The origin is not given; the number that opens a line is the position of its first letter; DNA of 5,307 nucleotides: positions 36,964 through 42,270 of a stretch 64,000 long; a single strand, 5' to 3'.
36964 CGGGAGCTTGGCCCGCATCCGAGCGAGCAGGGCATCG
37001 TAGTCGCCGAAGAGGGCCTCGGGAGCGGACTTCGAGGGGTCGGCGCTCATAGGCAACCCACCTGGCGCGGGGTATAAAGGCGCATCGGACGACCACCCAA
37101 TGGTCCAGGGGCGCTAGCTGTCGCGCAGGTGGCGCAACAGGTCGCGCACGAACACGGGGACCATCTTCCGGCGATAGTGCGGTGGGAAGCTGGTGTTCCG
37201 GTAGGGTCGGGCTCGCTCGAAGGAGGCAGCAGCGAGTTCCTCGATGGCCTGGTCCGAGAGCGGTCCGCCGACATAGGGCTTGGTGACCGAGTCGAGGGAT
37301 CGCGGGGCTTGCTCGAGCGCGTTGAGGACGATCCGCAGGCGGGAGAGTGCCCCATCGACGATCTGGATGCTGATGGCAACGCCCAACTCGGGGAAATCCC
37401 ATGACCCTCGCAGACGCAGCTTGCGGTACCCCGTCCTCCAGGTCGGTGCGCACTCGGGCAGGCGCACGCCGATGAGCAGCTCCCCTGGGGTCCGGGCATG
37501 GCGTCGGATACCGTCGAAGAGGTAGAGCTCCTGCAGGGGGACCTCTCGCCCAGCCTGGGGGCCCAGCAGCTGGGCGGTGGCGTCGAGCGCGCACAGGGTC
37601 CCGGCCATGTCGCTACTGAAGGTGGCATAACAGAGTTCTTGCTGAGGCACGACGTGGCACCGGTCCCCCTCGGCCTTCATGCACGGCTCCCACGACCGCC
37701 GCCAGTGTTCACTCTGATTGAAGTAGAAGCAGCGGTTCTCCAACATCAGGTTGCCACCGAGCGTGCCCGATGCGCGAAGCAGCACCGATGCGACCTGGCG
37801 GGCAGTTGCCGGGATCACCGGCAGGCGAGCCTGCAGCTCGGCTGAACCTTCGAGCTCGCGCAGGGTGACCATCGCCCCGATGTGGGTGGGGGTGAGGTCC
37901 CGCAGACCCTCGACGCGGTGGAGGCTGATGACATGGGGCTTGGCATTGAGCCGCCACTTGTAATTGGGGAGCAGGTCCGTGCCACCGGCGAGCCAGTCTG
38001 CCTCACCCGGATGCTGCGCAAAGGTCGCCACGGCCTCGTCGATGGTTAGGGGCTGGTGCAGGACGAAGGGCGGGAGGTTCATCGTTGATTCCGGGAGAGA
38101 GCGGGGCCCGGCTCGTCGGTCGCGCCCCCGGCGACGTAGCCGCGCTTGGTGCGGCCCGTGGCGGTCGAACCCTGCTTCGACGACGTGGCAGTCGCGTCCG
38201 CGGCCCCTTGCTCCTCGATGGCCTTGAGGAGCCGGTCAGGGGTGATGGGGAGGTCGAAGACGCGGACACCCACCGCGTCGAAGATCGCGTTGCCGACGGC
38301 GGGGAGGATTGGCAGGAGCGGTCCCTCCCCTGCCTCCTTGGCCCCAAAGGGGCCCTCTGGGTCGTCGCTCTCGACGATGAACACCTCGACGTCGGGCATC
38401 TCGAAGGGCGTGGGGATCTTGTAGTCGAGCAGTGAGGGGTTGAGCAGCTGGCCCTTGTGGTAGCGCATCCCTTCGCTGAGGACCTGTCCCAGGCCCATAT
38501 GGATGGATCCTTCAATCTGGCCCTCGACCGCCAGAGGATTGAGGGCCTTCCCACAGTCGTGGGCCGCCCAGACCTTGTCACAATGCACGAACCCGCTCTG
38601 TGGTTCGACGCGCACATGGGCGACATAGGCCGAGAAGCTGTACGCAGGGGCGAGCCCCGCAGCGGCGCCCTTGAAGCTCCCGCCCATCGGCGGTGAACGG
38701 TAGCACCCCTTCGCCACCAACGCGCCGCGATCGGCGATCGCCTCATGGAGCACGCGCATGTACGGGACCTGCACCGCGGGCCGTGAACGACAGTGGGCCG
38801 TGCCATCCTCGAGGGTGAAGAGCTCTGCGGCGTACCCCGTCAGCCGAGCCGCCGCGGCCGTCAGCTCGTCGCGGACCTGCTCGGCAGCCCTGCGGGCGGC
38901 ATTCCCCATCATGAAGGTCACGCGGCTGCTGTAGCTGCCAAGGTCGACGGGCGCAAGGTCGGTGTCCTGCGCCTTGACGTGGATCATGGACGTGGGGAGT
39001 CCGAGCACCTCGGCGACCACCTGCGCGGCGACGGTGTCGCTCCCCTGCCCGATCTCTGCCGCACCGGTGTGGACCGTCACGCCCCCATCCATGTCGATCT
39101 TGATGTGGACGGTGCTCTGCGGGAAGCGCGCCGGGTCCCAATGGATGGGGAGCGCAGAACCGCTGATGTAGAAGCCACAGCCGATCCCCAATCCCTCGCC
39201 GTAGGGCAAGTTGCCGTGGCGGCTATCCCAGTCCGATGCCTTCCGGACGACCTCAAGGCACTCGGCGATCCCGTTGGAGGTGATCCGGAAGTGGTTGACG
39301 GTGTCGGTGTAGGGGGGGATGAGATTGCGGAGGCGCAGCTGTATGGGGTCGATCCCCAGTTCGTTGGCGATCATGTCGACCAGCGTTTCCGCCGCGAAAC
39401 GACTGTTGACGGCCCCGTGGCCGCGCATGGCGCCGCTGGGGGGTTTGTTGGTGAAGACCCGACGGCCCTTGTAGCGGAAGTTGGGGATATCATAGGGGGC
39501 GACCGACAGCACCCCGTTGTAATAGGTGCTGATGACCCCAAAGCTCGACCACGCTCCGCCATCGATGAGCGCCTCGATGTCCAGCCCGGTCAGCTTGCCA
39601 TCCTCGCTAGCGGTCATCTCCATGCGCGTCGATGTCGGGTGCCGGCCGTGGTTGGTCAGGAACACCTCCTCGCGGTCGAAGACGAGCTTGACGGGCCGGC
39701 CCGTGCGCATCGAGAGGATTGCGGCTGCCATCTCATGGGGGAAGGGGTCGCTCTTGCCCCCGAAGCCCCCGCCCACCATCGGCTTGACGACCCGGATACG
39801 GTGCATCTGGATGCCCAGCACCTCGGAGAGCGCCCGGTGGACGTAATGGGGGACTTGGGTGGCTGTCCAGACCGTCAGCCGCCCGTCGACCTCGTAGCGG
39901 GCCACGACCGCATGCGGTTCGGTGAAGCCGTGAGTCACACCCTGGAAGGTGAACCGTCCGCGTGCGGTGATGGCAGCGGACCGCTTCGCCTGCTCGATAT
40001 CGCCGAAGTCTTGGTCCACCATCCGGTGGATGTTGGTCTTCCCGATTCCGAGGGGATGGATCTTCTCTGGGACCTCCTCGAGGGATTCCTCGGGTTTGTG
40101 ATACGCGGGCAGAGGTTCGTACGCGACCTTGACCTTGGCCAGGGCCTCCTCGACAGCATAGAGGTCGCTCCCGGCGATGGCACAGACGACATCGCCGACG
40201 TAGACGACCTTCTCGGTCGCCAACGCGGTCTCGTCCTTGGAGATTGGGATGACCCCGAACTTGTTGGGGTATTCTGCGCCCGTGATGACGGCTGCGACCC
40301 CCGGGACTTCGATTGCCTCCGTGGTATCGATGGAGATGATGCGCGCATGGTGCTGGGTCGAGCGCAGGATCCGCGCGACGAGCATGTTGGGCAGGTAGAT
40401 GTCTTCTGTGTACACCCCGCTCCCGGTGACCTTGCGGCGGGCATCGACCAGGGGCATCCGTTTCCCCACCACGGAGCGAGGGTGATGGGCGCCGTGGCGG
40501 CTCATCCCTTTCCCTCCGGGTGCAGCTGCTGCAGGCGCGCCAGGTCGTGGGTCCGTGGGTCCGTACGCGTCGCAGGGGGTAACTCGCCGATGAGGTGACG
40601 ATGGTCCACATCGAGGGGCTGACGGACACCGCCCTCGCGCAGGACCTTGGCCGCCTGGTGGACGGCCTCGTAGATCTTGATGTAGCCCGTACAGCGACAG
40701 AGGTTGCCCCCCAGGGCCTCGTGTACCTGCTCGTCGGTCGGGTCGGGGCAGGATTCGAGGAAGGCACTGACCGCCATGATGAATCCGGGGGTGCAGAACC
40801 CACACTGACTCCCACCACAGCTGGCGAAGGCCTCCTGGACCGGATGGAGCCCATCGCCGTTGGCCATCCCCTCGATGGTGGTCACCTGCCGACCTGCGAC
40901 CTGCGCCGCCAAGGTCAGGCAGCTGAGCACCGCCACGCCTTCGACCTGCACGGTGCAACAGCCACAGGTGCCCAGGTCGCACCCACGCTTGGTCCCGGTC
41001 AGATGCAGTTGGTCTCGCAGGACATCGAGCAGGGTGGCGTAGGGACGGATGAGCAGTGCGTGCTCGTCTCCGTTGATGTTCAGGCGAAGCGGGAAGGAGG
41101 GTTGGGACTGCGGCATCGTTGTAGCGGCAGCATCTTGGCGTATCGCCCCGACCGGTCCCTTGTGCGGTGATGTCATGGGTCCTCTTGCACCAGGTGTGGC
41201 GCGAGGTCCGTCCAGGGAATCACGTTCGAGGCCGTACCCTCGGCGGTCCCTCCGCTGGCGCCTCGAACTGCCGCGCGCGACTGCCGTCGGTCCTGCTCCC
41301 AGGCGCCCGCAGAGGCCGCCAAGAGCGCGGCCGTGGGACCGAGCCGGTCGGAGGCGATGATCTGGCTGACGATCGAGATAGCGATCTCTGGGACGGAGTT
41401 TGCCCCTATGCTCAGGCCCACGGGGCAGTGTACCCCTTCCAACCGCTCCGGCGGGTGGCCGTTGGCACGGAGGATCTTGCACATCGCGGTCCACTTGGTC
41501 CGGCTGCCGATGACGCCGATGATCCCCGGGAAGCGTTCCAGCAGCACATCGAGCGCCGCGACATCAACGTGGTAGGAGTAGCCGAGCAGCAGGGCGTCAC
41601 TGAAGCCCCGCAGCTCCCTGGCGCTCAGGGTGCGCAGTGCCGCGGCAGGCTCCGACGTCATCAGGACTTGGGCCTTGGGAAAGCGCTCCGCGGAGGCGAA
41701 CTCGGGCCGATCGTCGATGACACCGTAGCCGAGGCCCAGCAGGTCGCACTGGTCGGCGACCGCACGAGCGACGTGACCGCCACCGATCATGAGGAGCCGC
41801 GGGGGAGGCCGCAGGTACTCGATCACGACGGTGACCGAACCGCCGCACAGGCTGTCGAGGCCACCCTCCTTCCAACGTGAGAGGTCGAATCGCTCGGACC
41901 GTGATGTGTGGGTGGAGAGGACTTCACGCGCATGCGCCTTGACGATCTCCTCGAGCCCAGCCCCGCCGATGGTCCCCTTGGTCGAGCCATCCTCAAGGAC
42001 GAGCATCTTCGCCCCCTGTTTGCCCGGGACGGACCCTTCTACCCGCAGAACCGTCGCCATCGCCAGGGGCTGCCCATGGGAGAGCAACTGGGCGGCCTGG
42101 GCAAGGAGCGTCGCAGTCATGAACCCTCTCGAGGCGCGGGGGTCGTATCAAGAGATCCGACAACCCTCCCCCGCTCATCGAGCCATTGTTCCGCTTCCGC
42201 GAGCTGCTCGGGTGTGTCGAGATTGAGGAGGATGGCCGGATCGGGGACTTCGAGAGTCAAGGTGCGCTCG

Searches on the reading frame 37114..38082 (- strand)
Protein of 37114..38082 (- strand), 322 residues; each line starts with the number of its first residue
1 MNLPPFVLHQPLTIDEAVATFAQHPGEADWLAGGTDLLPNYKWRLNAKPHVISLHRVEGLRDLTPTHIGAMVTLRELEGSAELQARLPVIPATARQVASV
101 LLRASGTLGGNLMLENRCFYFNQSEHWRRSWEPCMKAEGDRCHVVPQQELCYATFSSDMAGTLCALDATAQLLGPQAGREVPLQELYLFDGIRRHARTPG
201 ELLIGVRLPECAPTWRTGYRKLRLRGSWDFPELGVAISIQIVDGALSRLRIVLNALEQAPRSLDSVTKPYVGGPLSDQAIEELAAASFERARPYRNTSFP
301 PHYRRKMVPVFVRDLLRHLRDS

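Call 38: search_protein_families(library=pfam, proteins=[window:37114-38082:-], max_evalue=0.001)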
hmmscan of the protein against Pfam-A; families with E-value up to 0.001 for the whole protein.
window:37114-38082:- (322 aa): 2 families
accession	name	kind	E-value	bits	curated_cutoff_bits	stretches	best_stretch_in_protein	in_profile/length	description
PF00941.27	FAD_binding_5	-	4e-30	105.3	27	1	6-210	3-169/170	FAD binding domain in molybdopterin dehydrogenase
PF03450.22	CO_deh_flav_C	-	4.8e-08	33.5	25.5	1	221-317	5-100/102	CO dehydrogenase flavoprotein C-terminal domain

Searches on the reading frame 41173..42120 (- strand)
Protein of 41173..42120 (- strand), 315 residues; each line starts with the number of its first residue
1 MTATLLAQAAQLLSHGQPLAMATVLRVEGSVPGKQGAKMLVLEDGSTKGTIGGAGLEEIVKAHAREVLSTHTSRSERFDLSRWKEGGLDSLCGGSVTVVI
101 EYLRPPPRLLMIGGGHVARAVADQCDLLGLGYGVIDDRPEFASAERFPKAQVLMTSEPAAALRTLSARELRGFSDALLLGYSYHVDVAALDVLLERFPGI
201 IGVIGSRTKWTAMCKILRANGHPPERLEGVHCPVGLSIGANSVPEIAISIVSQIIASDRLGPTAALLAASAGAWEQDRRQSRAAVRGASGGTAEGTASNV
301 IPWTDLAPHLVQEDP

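Call 40: search_protein_families(library=pfam, proteins=[window:41173-42120:-], max_evalue=0.001)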
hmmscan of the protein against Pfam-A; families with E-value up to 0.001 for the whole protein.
window:41173-42120:- (315 aa): 2 families
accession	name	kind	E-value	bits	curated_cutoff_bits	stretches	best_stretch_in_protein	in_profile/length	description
PF13478.12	XdhC_C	-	4.8e-30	105.1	29.7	1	109-254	1-125/125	XdhC Rossmann domain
PF02625.21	XdhC_CoxI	-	3.3e-21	75.4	24.3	1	13-79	2-68/68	XdhC and CoxI family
